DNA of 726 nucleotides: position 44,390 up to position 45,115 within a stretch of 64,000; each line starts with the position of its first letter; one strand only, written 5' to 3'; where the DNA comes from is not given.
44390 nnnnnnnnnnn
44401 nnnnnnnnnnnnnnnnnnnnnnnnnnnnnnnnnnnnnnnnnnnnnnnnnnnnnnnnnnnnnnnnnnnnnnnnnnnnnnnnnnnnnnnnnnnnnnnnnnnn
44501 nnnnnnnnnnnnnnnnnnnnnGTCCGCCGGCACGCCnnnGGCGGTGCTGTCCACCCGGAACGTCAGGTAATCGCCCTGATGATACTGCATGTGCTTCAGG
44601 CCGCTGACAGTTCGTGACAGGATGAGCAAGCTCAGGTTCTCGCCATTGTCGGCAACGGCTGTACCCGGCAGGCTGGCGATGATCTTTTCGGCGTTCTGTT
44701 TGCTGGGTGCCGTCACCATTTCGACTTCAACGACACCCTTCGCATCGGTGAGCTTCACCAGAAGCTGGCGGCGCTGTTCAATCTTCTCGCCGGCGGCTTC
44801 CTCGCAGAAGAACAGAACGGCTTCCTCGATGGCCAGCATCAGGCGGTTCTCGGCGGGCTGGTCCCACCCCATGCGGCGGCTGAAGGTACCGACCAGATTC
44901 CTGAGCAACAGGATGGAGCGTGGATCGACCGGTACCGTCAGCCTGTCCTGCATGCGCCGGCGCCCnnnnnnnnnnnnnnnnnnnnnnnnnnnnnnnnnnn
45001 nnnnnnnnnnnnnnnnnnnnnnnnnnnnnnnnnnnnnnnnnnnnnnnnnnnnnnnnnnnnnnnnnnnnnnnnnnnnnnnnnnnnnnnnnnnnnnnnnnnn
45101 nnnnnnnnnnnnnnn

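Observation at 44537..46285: NCS2 permease with a degenerate substrate signature fused to a degenerate RsbW-like domain: possible transceptor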

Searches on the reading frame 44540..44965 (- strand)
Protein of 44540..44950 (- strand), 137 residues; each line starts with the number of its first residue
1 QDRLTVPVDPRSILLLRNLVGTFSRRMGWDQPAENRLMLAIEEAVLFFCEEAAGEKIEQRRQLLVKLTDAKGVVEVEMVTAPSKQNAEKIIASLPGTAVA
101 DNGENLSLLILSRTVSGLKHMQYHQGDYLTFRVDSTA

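Call 4: search_protein_families(library=pfam, proteins=[window:44540-44950:-], max_evalue=10)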
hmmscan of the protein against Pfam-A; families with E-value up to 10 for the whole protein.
window:44540-44950:- (137 aa): 2 families
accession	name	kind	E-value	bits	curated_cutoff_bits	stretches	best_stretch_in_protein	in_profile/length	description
PF13581.12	HATPase_c_2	-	0.048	14.1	27.4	1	7-77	2-70/127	Histidine kinase-like ATPase domain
PF14345.11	GDYXXLXY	-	0.28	11.4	27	1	5-86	26-91/153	GDYXXLXY protein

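Call 5: search_protein_families(library=ncbifam, proteins=[window:44540-44950:-], max_evalue=10)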
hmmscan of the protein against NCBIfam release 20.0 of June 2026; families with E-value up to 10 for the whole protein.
window:44540-44950:- (137 aa): 0 families

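Call 13: search_solved_structures(query=A2, max_evalue=10, show_alignments=3)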
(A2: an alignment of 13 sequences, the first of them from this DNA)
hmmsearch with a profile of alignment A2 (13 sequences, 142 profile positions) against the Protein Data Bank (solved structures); distinct sequences matched with E-value up to 10: 5.
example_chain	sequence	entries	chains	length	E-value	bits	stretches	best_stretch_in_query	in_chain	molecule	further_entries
7vhr_A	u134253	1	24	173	0.33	13.9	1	58-139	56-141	Ferritin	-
9p35_A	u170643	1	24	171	0.47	13.4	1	53-140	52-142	Ferritin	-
7sog_A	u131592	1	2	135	0.5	13.3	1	61-102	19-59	Actophorin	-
7y74_A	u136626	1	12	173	0.65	12.9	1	58-138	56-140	Ferritin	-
1krq_A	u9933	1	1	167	1.3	12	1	57-137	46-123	ferritin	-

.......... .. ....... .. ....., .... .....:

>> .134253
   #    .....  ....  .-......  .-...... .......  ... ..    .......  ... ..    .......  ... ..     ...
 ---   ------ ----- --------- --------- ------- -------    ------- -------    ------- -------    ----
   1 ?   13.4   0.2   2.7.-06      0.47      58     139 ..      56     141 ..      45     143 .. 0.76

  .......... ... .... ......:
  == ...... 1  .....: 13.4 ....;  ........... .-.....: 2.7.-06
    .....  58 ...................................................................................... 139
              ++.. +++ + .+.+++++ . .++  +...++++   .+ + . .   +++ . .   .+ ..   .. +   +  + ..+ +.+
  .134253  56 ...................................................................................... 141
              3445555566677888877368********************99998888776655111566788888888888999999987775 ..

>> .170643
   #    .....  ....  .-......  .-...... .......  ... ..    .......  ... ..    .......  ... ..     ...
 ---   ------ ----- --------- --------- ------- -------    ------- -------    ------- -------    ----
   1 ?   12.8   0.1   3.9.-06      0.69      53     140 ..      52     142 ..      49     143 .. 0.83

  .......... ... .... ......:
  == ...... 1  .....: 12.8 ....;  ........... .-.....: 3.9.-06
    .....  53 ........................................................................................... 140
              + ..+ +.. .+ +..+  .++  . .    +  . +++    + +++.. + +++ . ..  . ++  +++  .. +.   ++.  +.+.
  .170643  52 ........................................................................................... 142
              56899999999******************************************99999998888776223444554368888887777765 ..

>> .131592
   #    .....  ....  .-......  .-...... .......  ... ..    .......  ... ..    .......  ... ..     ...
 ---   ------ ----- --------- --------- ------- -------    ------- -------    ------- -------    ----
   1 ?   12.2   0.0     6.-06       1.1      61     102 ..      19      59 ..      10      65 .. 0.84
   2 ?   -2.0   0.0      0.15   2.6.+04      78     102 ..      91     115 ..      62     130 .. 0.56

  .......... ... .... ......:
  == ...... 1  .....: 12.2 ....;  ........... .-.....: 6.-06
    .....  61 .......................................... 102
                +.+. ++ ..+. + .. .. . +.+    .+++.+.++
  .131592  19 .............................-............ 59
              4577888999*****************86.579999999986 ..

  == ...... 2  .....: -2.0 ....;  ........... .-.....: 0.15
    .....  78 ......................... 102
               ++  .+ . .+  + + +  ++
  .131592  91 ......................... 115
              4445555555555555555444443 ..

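Call 20: predict_structure(alignment_id=A2)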
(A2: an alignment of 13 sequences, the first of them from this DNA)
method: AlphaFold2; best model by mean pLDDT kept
length: 142 residues; sequences in the alignment: 13
mean_pLDDT: 84.4   pTM: 0.83
mean pLDDT of the five models: 84.4, 75.0, 69.9, 69.9, 67.0
residues with pLDDT >= 90: 68; 70-90: 52; 50-70: 21; < 50: 1
segments of 3 or more residues with pLDDT < 50: none
pLDDT, mean of each block of 10 residues (from residue 1): 78 93 95 93 95 80 77 90 89 79 60 87 80 88 73
secondary structure, 60 per line:
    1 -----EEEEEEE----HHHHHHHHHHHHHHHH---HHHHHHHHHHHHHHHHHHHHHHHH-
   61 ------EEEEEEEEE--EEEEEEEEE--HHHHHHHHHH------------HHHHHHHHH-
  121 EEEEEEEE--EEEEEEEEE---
elements in order: E6-12 H17-32 H36-59 E67-75 E78-86 H89-98 H111-119 E121-128 E131-139

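Call 22: search_protein_representatives(alignment_id=A2)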
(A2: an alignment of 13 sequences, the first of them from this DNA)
Query: 13 sequences, 142 profile positions. Proteins with E-value up to 0.001 (for the whole library): 250; up to 1e-10: 76; up to 1e-30: 5. The best 150 are listed.
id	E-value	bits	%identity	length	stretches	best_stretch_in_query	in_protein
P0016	3.3e-66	237.6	-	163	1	2-142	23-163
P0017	4.3e-44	165.9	-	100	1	43-142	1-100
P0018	1.3e-40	154.6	-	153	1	2-142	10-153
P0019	1.4e-34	135.1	-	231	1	2-141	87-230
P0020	6.4e-32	126.4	-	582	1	2-140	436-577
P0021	1.2e-30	122.3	-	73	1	70-142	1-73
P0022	5.3e-24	100.8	-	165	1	4-142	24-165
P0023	1.2e-23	99.6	-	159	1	3-141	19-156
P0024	7.2e-19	84.1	-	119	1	26-140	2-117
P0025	1.6e-18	83.0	-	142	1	2-140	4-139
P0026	5.7e-18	81.2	-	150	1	9-140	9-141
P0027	1.1e-17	80.4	-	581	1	8-139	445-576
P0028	1.3e-17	80.1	-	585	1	4-141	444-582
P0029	1.6e-16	76.5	-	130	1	17-138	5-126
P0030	1.7e-16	76.5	-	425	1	8-141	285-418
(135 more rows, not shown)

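Call 24: fold_search(model_id=the predicted structure, library=pdb)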
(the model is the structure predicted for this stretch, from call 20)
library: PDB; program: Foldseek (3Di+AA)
matches with E <= 10: 266; with E <= 0.001: 21
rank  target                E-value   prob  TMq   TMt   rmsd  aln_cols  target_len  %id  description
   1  8ih8_D                2.2e-07  1.00  0.67  0.72   4.8       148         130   18  anti-sigmaF factor and Anti-sigmaF factor antagonist complex(usfx-RsfB) (released 2024-02-28)
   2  8ih8_C                4.5e-07  1.00  0.67  0.73   4.8       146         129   19  anti-sigmaF factor and Anti-sigmaF factor antagonist complex(usfx-RsfB) (released 2024-02-28)
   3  6m37_A                1.9e-06  1.00  0.66  0.81   3.9       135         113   14  The crystal structure of B. subtilis RsbV/RsbW complex in the hexagonal crystal form (released 2020-07-15)
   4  8jzt_B                2.0e-06  1.00  0.65  0.69   4.7       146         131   19  The sigF and anti-sigma factor complex (released 2024-10-16)
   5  6m37_C                3.8e-06  1.00  0.68  0.82   3.2       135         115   16  The crystal structure of B. subtilis RsbV/RsbW complex in the hexagonal crystal form (released 2020-07-15)
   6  6m36_G                3.8e-06  1.00  0.61  0.80   2.7       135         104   15  The crystal structure of B. subtilis RsbV/RsbW complex in the monoclinic crystal form (released 2020-07-15)
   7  8jzt_D                5.1e-06  1.00  0.61  0.66   5.0       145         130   20  The sigF and anti-sigma factor complex (released 2024-10-16)
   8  6m36_A                5.4e-06  1.00  0.60  0.80   3.5       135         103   14  The crystal structure of B. subtilis RsbV/RsbW complex in the monoclinic crystal form (released 2020-07-15)
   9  1tid_A                7.3e-06  1.00  0.65  0.68   7.8       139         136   12  Crystal Structures of the ADP and ATP bound forms of the Bacillus Anti-sigma factor SpoIIAB in complex with the Anti-a (released 2004-06-15)
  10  6m36_E                8.2e-06  1.00  0.61  0.84   2.4       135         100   12  The crystal structure of B. subtilis RsbV/RsbW complex in the monoclinic crystal form (released 2020-07-15)
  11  6m36_I                1.0e-05  1.00  0.59  0.77   3.0       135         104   16  The crystal structure of B. subtilis RsbV/RsbW complex in the monoclinic crystal form (released 2020-07-15)
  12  6m36_C                1.2e-05  1.00  0.63  0.83   2.4       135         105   13  The crystal structure of B. subtilis RsbV/RsbW complex in the monoclinic crystal form (released 2020-07-15)
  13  1l0o_A                1.8e-05  1.00  0.66  0.66   7.8       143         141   12  Crystal Structure of the Bacillus stearothermophilus Anti-Sigma Factor SpoIIAB with the Sporulation Sigma Factor Sigma (released 2002-04-03)
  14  8jzt_F                2.4e-05  1.00  0.60  0.64   4.9       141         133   19  The sigF and anti-sigma factor complex (released 2024-10-16)
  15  1th8_A                3.6e-05  1.00  0.66  0.71   7.4       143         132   12  Crystal Structures of the ADP and ATP bound forms of the Bacillus Anti-sigma factor SpoIIAB in complex with the Anti-a (released 2004-06-15)
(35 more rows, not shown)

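Call 31: search_solved_structures(query=A3, max_evalue=10, show_alignments=4)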
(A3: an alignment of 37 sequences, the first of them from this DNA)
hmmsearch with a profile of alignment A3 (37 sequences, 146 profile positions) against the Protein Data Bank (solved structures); distinct sequences matched with E-value up to 10: 8.
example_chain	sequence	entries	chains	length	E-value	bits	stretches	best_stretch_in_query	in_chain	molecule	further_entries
6m36_A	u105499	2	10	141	0.053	16.8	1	12-133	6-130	Serine-protein kinase RsbW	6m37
8jzt_B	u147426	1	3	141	0.19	15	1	5-88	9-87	Anti-sigma-F factor RsbW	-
8ih8_C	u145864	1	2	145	0.2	14.9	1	5-88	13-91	Anti-sigma-F factor RsbW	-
8zq3_B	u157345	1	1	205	0.43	13.9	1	51-123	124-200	Oxysterol-binding protein-related protein 1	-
2qc9_A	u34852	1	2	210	0.82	12.9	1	61-127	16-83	Notch 1 protein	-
5hry_A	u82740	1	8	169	1.2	12.5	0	52-132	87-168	ank3C2_1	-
2f8y_A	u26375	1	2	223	1.4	12.2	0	61-126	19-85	Notch homolog 1, translocation-associated (Drosophila)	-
2f8x_K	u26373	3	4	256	2.2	11.5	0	61-126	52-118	Neurogenic locus notch homolog protein 1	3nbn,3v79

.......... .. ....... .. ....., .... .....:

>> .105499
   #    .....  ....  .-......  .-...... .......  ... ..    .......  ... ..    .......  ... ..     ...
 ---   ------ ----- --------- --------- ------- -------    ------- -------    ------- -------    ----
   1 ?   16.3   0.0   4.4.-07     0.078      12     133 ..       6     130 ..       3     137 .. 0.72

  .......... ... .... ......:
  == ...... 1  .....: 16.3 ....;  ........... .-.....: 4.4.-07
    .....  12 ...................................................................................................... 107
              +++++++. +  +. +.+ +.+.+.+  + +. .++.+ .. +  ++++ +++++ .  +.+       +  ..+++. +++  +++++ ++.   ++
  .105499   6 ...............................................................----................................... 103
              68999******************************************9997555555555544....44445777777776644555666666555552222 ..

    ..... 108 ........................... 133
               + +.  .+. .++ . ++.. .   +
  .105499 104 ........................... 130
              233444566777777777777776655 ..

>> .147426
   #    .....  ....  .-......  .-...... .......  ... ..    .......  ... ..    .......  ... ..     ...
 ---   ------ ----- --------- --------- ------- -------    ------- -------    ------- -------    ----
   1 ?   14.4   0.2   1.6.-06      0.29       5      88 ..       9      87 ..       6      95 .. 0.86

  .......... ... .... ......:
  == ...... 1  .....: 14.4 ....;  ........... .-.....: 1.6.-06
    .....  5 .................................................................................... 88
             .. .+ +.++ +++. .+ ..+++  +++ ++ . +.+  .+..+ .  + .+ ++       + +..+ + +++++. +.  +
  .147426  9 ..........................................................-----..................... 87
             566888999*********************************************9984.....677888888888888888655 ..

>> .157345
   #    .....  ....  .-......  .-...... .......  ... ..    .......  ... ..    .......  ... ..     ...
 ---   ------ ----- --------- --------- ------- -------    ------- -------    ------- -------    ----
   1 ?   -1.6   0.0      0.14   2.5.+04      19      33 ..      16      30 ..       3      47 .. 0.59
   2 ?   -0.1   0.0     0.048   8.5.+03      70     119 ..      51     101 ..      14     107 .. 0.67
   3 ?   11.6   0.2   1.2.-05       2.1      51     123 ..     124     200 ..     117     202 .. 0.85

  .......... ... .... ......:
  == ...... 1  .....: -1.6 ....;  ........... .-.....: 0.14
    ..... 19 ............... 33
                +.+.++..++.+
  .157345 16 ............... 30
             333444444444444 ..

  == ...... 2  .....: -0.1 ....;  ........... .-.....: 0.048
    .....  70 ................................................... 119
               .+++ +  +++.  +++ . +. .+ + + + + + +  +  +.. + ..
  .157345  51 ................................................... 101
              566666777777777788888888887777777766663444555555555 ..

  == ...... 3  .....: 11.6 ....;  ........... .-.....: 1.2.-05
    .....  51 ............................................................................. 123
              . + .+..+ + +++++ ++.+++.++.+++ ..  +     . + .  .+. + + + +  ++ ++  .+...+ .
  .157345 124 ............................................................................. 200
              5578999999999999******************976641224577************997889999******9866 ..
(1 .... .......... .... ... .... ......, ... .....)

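Call 32: search_protein_families(library=pfam, alignment_id=A3, max_evalue=1)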
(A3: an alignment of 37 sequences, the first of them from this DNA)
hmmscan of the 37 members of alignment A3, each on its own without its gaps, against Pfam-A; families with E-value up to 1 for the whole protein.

A. member 1, seq(142 aa): 2 families
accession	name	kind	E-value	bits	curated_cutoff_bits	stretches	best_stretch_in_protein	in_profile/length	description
PF13581.12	HATPase_c_2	-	0.053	14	27.4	1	12-82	2-70/127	Histidine kinase-like ATPase domain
PF14345.11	GDYXXLXY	-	0.27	11.4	27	1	10-91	26-91/153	GDYXXLXY protein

B. families by the number of members that match (of 37 scanned): 17 families
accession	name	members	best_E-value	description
PF13581.12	HATPase_c_2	23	1.7e-07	Histidine kinase-like ATPase domain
PF03568.22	Peptidase_C50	1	0.029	Peptidase family C50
PF09339.16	HTH_IclR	1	0.04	IclR helix-turn-helix domain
PF06069.16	PerC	1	0.049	PerC transcriptional activator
PF19347.4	DUF5925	1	0.053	Domain of unknown function (DUF5925)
PF03985.18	Paf1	1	0.054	Paf1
PF20317.4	HTH_60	1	0.056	Helix-turn-helix domain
PF25293.1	Beta-prop_EMC1_N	1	0.075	EMC1 N-terminal beta-propeller domain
PF23775.1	Beta-prop_RIG_2nd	1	0.085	RIG second beta-propeller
PF20306.3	Sp-DndD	1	0.098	Small protein found in certain Dnd DNA modification systems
PF17249.8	DUF5318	1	0.14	Family of unknown function (DUF5318)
PF25460.1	Beta-prop_Aladin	1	0.16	Aladin seven-bladed propeller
PF18108.7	QSOX_Trx1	1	0.17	QSOX Trx-like domain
PF03500.18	Cellsynth_D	1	0.2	Cellulose synthase subunit D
PF24147.2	C2_SHIP1-2_2nd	1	0.21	SHIP1/2 second C2 domain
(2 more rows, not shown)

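Call 63: find_related_loci(query=A6, collection=genome_contigs, flank=7000)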
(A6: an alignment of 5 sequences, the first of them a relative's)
Query A6 (588 aa) in genome_contigs; peptide patterns used: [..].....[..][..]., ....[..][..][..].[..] (x = any residue, [..] = any of these).
600 stretches matched a pattern (row limit reached: there are more); 577 encode a relative of the query (tblastn E <= 1e-3); the best 80 are kept; 80 distinct loci.
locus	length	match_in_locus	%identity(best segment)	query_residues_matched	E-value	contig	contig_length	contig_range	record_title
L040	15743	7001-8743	80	1-581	0e+0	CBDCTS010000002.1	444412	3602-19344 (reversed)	MAG: Terriglobia bacterium isolate 6dc17036-7920-4a95-afe7-226df0c4525f genome assembly, contig: contig_2, whole genome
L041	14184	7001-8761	77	1-587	0e+0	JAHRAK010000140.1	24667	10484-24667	MAG: Nitrospirales bacterium isolate MEX2-MAG12 k127_386178_15193, whole genome shotgun sequence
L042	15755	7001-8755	75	1-585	0e+0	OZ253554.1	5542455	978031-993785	MAG: Terriglobia bacterium isolate 396977cd-f3bc-4a7a-a902-c7514da379ca genome assembly, chromosome: 1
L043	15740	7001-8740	78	1-582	0e+0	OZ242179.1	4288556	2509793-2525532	MAG: Candidatus Azotimanducaceae bacterium isolate 61860275-71fb-4faa-83a6-385f48b75eb5 genome assembly, chromosome: 1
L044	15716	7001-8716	78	12-583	0e+0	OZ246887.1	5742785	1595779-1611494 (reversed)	MAG: Candidatus Binatia bacterium isolate b8ec8574-1247-4dd4-b016-8701380be1a0 genome assembly, chromosome: 1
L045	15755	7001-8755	76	1-587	0e+0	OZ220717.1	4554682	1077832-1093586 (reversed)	MAG: Pseudomonadales bacterium isolate e958075d-7ee5-44b9-87ba-8c9210635fca genome assembly, chromosome: 1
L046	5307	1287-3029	76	1-582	0e+0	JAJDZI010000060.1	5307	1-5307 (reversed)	MAG: Nitrospirales bacterium isolate jk18x40bins.30 k141_1220128, whole genome shotgun sequence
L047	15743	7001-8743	76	1-582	0e+0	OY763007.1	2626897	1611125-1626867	MAG: Nitrospirales bacterium isolate d9641d0a-9015-4cc2-bf8e-6a264f466c72 genome assembly, chromosome: 1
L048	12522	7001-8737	75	1-579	0e+0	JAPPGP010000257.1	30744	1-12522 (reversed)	MAG: Defluviicoccus sp. isolate RHO1_bin_59 NODE_2685_length_30744_cov_35.537978, whole genome shotgun sequence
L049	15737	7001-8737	76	1-578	0e+0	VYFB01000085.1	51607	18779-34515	MAG: Nitrospira sp. SB0677_bin_15 NODE_233_length_51607_cov_13.008283, whole genome shotgun sequence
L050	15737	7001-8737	75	1-579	0e+0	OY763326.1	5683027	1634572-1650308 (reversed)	MAG: Alphaproteobacteria bacterium isolate a2cc6ff1-66e2-439d-8a67-f3e3a687b116 genome assembly, chromosome: 1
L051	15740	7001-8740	76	3-583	0e+0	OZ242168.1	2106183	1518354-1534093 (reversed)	MAG: Gammaproteobacteria bacterium isolate b8ff562c-44dd-40bc-8c1c-884215fd9d6e genome assembly, chromosome: 1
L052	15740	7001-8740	74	1-578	0e+0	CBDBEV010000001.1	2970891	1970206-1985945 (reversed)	MAG: bacterium isolate 138114a6-c459-4528-9bbc-32813c999549 genome assembly, contig: contig_1, whole genome shotgun sequ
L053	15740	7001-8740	75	3-583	0e+0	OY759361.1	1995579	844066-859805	MAG: Gammaproteobacteria bacterium isolate 04bf8a70-9503-43c2-bc76-39e540d8a97c genome assembly, chromosome: 1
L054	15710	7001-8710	76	12-582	0e+0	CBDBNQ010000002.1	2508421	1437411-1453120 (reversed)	MAG: Nitrospirales bacterium isolate a682887b-61b0-46b6-b4c5-97f9e0a0637c genome assembly, contig: contig_2, whole genom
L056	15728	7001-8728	74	3-578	0e+0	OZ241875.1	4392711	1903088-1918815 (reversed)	MAG: bacterium isolate fde39c58-18aa-4d93-bb40-cd1cf9ece30f genome assembly, chromosome: 1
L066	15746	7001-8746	74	3-583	0e+0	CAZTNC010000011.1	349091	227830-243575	MAG TPA_asm: uncultured Thiotrichales bacterium isolate SRP338948_co1_120 genome assembly, contig: k141_504280, whole ge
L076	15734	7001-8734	75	7-583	0e+0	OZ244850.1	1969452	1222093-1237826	MAG: Gammaproteobacteria bacterium isolate ed37e13b-53fa-493c-b8f4-17445a644a29 genome assembly, chromosome: 1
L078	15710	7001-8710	76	11-579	0e+0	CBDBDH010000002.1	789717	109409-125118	MAG: Gammaproteobacteria bacterium isolate e89fa625-5021-4a9b-bfd5-acc89245cacc genome assembly, contig: contig_2, whole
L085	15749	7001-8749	71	1-580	0e+0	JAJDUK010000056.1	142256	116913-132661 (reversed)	MAG: Alphaproteobacteria bacterium isolate jk18x1bzbins.75 k141_728117, whole genome shotgun sequence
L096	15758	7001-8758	71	3-585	0e+0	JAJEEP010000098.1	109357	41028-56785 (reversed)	MAG: Alphaproteobacteria bacterium isolate p16x34bins.43 k141_778984, whole genome shotgun sequence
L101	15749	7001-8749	71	1-580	0e+0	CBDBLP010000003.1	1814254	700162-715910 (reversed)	MAG: Alphaproteobacteria bacterium isolate 37c3e897-58c7-439f-9262-4bba990a831e genome assembly, contig: contig_3, whole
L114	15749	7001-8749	72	1-580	0e+0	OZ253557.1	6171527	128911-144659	MAG: Alphaproteobacteria bacterium isolate 076c979e-b32e-4df2-94ec-b05dd2327168 genome assembly, chromosome: 1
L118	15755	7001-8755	71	1-582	0e+0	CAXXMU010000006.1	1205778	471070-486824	MAG: Alphaproteobacteria bacterium isolate 52200dbb-96b0-4271-9d33-ac17574469e2 genome assembly, contig: contig_6, whole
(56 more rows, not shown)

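Call 66: search_protein_families(library=pfam, proteins=[L096:5865-6905:+, L066:6223-6912:+, L076:8978-9469:+, L085:9614-10819:-, L078:11206-12471:+, L114:4511-5278:+, L101:3251-3997:+, L101:4011-4448:+, L051:11145-11864:-], max_evalue=0.0001)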
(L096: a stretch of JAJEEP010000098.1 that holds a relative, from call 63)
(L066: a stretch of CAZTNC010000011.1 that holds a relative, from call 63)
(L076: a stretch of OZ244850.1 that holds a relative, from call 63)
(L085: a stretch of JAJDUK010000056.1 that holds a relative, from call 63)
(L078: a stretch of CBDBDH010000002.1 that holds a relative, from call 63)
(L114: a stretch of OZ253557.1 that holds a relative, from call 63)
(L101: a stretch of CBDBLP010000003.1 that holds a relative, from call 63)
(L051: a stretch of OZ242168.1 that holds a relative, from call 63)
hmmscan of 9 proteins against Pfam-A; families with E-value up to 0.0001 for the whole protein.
L096:5865-6905:+ (346 aa): 8 families
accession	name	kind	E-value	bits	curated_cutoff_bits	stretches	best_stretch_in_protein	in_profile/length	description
PF01926.29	MMR_HSR1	-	2.3e-24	86.1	21.9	1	57-171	2-113/113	50S ribosome-binding GTPase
PF07650.23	KH_2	-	2.6e-18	66.1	22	1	254-331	1-78/78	KH domain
PF00009.33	GTP_EFTU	-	3e-13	50.2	26.5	1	92-219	51-187/188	Elongation factor Tu GTP binding domain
PF02421.24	FeoB_N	-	8.3e-13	48.6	27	1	57-211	3-153/156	Ferrous iron transport protein B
PF00350.29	Dynamin_N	-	1.7e-10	41.6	27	0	100-171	99-167/168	Dynamin family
PF03193.22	RsgA_GTPase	-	2e-07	31.4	30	0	56-112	108-168/174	RsgA GTPase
PF10662.15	PduV-EutP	-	5.9e-07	29.8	21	1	58-214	5-141/143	Ethanolamine utilisation - propanediol utilisation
PF04548.22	AIG1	-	2.9e-05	23.9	27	1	59-160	5-109/212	AIG1 family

L066:6223-6912:+ (229 aa): 3 families
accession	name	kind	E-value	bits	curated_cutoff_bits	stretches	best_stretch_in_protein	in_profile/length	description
PF01323.26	DSBA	-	1.2e-15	58.2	25.6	1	103-212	83-188/191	DSBA-like thioredoxin domain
PF13462.12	Thioredoxin_4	-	7.5e-10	39.7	23.2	1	62-211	15-163/165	Thioredoxin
PF13743.12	Thioredoxin_5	-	1.1e-06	29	27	0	131-195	101-165/186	Thioredoxin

L076:8978-9469:+ (163 aa): 2 families
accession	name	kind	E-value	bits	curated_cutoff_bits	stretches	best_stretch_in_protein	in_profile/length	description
PF13442.11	Cytochrome_CBB3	-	9.3e-14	52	27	1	87-158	5-68/68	Cytochrome C oxidase, cbb3-type, subunit III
PF00034.26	Cytochrom_C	-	6.5e-05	24.6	21.3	0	89-159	5-87/90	Cytochrome c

L085:9614-10819:- (401 aa): 1 family
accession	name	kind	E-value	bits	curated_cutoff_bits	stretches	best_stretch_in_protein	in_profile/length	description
PF07690.21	MFS_1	-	1.2e-18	67.7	33.4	2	218-392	2-177/347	Major Facilitator Superfamily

L078:11206-12471:+ (421 aa): 1 family
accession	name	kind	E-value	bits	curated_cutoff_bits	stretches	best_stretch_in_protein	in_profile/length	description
PF00909.26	Ammonium_transp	-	6e-97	325.3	23.2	1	17-415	3-399/399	Ammonium Transporter Family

L114:4511-5278:+ (255 aa): 1 family
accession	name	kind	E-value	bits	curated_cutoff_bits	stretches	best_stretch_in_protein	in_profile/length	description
PF10502.14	Peptidase_S26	-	4.8e-50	170.2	22.9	1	20-226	2-167/168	Signal peptidase, peptidase S26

L101:3251-3997:+ (248 aa): 1 family
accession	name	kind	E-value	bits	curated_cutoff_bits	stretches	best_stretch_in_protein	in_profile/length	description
PF09835.14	DUF2062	-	1e-36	126.5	27.4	1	49-190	2-145/147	Uncharacterized protein conserved in bacteria (DUF2062)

L101:4011-4448:+ (145 aa): 1 family
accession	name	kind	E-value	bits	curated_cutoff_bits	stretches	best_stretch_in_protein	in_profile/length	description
PF01648.25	ACPS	-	4.5e-18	65.7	25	1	15-109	1-96/111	4'-phosphopantetheinyl transferase superfamily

L051:11145-11864:- (239 aa): 0 families
